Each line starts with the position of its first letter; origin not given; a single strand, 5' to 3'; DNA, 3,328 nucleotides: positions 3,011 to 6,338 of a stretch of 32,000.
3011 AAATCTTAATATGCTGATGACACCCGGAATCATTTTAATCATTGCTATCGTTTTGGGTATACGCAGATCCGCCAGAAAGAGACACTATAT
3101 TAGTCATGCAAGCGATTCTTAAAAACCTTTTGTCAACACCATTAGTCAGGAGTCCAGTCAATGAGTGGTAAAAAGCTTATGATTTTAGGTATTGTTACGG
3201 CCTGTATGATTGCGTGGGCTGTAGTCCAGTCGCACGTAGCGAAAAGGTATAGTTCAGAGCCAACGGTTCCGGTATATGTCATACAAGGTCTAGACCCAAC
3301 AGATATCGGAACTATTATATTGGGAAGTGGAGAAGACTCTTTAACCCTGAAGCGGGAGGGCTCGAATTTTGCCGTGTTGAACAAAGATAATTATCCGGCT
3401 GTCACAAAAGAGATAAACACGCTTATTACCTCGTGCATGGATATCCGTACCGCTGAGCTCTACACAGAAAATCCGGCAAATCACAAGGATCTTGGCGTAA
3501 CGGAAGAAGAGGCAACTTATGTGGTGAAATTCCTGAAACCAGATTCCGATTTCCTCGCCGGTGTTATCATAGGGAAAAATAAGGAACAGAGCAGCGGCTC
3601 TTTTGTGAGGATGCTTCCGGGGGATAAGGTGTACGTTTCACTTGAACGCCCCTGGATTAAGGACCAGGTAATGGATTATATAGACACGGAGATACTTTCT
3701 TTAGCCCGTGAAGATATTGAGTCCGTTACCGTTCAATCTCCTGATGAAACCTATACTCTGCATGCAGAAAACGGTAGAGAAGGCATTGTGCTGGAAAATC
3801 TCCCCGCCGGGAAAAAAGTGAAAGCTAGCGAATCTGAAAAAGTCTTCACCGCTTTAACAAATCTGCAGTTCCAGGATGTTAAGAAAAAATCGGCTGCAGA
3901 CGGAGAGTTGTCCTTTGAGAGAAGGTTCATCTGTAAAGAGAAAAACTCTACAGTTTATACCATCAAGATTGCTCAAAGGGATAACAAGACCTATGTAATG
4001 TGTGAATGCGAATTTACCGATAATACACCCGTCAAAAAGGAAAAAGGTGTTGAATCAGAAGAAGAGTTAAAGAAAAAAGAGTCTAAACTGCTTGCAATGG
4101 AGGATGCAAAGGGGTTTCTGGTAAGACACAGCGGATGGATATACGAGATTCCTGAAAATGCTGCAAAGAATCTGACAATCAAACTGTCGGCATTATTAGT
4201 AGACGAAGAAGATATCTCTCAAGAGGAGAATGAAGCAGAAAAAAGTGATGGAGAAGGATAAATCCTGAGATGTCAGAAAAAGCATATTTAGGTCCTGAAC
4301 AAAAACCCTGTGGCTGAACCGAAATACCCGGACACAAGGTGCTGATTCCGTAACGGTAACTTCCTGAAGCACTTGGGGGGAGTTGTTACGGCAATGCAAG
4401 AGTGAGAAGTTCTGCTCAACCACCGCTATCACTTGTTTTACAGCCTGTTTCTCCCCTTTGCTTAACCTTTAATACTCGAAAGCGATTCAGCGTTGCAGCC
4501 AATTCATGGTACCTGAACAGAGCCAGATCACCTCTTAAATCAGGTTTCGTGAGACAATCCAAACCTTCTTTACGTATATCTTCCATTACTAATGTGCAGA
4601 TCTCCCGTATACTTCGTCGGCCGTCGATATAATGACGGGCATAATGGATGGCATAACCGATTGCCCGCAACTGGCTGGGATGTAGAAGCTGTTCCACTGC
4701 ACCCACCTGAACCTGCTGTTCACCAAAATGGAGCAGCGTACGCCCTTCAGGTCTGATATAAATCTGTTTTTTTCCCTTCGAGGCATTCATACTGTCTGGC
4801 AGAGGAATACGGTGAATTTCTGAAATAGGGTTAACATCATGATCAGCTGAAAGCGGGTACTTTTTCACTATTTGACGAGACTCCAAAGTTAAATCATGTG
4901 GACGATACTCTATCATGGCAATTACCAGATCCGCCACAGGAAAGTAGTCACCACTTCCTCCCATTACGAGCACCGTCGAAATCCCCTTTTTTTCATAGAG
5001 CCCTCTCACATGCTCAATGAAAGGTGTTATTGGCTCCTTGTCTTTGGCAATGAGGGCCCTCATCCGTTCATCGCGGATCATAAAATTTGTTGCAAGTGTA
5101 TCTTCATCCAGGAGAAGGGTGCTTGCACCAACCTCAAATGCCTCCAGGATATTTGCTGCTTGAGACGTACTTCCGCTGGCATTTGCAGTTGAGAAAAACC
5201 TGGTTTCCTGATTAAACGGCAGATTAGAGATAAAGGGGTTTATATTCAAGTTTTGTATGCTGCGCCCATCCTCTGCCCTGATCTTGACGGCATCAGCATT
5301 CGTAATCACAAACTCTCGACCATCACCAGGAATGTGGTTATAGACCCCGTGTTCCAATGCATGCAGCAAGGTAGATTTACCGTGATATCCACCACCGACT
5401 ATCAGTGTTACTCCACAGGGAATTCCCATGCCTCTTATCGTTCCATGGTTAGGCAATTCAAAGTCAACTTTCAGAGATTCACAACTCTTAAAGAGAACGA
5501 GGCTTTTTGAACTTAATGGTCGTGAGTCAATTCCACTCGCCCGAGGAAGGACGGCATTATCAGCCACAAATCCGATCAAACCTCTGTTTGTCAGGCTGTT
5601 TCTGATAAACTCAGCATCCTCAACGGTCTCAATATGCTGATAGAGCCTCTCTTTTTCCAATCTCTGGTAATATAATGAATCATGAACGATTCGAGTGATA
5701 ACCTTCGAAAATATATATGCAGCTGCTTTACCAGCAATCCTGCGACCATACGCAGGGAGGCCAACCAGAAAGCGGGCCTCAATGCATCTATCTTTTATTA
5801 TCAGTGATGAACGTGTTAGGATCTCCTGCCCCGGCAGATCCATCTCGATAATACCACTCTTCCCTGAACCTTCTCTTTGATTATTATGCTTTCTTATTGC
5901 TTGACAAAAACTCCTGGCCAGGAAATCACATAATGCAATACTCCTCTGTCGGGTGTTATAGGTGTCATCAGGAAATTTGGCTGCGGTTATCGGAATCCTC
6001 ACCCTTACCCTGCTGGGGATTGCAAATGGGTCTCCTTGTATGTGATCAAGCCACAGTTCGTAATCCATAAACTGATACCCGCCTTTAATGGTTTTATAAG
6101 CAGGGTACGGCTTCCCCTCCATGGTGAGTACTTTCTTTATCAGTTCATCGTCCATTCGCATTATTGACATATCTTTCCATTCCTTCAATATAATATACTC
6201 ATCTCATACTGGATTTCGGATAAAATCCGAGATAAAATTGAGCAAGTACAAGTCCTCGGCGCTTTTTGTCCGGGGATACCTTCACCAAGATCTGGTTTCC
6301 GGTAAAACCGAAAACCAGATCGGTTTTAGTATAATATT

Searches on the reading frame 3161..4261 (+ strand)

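Call 11: search_protein_families(library=pfam, proteins=[window:3161-4261:+])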
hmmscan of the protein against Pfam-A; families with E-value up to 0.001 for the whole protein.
window:3161-4261:+ (366 aa): 1 family
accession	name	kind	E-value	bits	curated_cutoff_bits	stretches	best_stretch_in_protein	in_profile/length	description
PF14238.11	DUF4340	-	5.7e-17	62.9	25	1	74-247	5-174/183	Domain of unknown function (DUF4340)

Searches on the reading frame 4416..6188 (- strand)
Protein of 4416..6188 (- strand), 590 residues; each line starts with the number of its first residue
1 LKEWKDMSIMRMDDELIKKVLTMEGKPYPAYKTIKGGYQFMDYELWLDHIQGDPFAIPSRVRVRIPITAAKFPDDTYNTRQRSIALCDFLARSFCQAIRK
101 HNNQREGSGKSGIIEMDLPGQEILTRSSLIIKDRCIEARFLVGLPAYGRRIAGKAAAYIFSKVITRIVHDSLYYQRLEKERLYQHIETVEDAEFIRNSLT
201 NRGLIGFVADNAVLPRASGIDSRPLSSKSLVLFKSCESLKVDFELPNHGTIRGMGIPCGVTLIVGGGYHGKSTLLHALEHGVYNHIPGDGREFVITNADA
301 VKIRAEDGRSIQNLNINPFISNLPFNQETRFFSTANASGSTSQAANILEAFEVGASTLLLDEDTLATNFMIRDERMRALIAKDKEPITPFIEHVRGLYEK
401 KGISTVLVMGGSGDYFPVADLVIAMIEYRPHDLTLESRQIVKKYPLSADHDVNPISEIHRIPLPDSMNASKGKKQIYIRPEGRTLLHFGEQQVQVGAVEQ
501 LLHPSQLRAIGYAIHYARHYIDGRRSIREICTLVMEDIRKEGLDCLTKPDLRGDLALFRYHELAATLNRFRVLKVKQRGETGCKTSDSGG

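Call 11: search_protein_families(library=pfam, proteins=[window:4416-6188:-])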
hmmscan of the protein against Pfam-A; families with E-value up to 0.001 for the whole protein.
window:4416-6188:- (590 aa): 3 families
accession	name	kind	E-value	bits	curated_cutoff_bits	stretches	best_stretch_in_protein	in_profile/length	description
PF09818.15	ABC_ATPase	-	1.3e-118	395.6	23.2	1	179-449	2-270/283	P-loop domain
PF20446.3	ABC_N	-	3.1e-47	160.9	26.5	1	14-174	2-161/162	ATPase of the ABC class N-terminal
PF21117.3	MRB1590_C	-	2.2e-25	89.7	27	1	480-576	4-102/102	MRB1590 C-terminal domain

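Call 19: find_homologous_proteins(query=window:4416-6152:-, max_evalue=1e-30)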
Query window:4416-6152:- (578 aa): 8000 proteins with E <= 1e-30 among 8000 candidates; the best 120 are listed.
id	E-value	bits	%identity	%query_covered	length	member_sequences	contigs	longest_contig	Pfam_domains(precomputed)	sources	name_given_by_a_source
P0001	0.0e+0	1315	100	100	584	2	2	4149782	PF21117.4,PF20446.4,PF09818.16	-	-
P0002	0.0e+0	1110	86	98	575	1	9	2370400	PF21117.4,PF20446.4,PF09818.16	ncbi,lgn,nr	ncbi:MAG: ATPase [Candidatus Scalindua sp. AMX11]|nr:MAG: ATPase [Candidatus Scalindua sp.] NOG85300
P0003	0.0e+0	1085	85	98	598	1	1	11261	PF21117.4,PF20446.4,PF09818.16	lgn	-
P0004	0.0e+0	1085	83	98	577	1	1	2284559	PF21117.4,PF20446.4,PF09818.16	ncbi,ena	-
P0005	6.1e-292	987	76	98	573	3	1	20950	PF21117.4,PF20446.4,PF09818.16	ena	-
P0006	6.4e-274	928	72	98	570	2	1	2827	PF21117.4,PF20446.4,PF09818.16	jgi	jgi:predicted ABC-class ATPase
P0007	9.2e-271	917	72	97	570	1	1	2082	PF21117.4,PF20446.4,PF09818.16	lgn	-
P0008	2.0e-270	916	72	98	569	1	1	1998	PF21117.4,PF20446.4,PF09818.16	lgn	-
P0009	2.9e-270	916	70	98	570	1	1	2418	PF21117.4,PF20446.4,PF09818.16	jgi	jgi:predicted ABC-class ATPase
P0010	4.8e-269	912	70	97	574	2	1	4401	PF21117.4,PF20446.4,PF09818.16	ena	-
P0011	1.9e-268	910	70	98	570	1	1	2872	PF21117.4,PF20446.4,PF09818.16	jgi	jgi:predicted ABC-class ATPase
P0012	4.5e-268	908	71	98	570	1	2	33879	PF21117.4,PF20446.4,PF09818.16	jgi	jgi:predicted ABC-class ATPase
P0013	5.5e-267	905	71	98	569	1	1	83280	PF21117.4,PF20446.4,PF09818.16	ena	-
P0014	7.6e-267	904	71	98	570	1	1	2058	PF21117.4,PF20446.4,PF09818.16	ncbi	-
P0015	8.9e-267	904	71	98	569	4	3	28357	PF21117.4,PF20446.4,PF09818.16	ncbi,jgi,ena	-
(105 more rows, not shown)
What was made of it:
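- Scalindua proteins at 83-86% identity (call 19).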

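Call 20: find_encoding_contigs(protein=P0001, flank=10000, max_places=6)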
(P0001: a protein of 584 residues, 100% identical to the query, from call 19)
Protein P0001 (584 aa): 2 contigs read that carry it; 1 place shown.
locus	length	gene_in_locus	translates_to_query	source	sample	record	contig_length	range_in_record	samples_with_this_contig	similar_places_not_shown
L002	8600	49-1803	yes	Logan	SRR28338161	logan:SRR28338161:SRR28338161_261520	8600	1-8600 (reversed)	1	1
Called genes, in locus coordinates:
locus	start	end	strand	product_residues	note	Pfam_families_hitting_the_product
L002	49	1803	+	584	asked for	PF20446:ABC_N, PF09818:ABC_ATPase, PF21117:MRB1590_C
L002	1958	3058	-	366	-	PF14238:DUF4340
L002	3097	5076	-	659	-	PF23357:DUF7088, PF09822:ABC_transp_aux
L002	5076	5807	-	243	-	PF12679:ABC2_membrane_2 (weak), PF12730:ABC2_membrane_4 (weak), PF12698:ABC2_membrane_3 (weak)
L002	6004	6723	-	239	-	PF00005:ABC_tran, PF13304:AAA_21 (weak)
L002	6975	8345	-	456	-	PF13439:Glyco_transf_4 (weak), PF00534:Glycos_transf_1, PF13692:Glyco_trans_1_4, PF01050:MannoseP_isomer, PF07883:Cupin_2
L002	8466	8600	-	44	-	?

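Call 21: find_encoding_contigs(protein=P0002, flank=10000, max_places=4)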
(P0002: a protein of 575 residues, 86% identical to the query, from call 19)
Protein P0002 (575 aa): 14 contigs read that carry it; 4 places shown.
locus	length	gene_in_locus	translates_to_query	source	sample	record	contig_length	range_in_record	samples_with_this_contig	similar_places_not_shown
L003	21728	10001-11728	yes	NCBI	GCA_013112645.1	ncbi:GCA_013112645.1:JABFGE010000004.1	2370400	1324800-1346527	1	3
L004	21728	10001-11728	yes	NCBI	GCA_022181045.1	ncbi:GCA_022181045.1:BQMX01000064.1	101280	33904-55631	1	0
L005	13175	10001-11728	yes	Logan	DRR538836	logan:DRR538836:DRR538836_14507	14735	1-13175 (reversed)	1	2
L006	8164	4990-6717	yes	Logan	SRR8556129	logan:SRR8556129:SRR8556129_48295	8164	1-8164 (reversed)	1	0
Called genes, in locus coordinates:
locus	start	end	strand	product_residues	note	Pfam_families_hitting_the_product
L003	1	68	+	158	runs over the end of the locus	-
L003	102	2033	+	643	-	PF04055:Radical_SAM (faint), PF08497:Radical_SAM_N, PF11842:DUF3362 (weak)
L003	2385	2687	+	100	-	PF07876:Dabb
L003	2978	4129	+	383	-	PF00465:Fe-ADH, PF13685:Fe-ADH_2 (weak), PF25137:ADH_Fe_C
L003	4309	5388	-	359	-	PF00574:CLP_protease (faint), PF25145:NfeD1b_N, PF01343:Peptidase_S49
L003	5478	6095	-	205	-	PF02441:Flavoprotein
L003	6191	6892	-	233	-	PF02517:Rce1-like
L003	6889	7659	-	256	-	PF02673:BacA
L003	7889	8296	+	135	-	PF02577:BFN_dom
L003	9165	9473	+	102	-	-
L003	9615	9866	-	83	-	-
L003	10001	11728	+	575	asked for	PF20446:ABC_N, PF09818:ABC_ATPase, PF21117:MRB1590_C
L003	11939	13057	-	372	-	PF14238:DUF4340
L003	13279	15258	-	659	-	PF23357:DUF7088, PF09822:ABC_transp_aux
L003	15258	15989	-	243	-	PF12679:ABC2_membrane_2 (weak), PF12698:ABC2_membrane_3 (weak)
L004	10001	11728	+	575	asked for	PF20446:ABC_N, PF09818:ABC_ATPase, PF21117:MRB1590_C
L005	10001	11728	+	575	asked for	PF20446:ABC_N, PF09818:ABC_ATPase, PF21117:MRB1590_C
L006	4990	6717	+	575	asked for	PF20446:ABC_N, PF09818:ABC_ATPase, PF21117:MRB1590_C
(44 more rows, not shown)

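Call 22: find_encoding_contigs(protein=P0004, flank=10000, max_places=4)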
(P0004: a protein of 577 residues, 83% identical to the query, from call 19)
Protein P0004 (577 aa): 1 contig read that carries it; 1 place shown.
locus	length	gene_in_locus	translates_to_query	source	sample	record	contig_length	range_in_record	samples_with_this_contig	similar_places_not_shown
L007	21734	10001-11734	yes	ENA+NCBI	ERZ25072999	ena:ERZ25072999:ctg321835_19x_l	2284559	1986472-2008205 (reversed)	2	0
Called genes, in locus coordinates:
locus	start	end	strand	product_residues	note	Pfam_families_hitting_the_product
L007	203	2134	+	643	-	PF04055:Radical_SAM (faint), PF08497:Radical_SAM_N, PF11842:DUF3362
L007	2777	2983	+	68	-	-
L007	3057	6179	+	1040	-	PF15892:BNR_4 (faint), PF13088:BNR_2 (weak), PF21471:Reelin_subrepeat-B (faint), PF24316:Tli3 (faint), PF02012:BNR (faint), PF13088:BNR_2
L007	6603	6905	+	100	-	PF03992:ABM (weak), PF07876:Dabb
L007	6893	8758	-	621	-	PF02310:B12-binding (weak), PF04055:Radical_SAM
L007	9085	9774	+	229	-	PF00226:DnaJ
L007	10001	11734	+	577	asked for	PF20446:ABC_N, PF09818:ABC_ATPase, PF21117:MRB1590_C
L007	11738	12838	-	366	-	PF14238:DUF4340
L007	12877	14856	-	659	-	PF23357:DUF7088, PF09822:ABC_transp_aux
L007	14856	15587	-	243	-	PF12679:ABC2_membrane_2 (weak)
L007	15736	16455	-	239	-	PF00005:ABC_tran, PF13304:AAA_21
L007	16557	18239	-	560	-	PF00795:CN_hydrolase, PF02540:NAD_synthase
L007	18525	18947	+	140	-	PF00226:DnaJ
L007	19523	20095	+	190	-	PF00027:cNMP_binding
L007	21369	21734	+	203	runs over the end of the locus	-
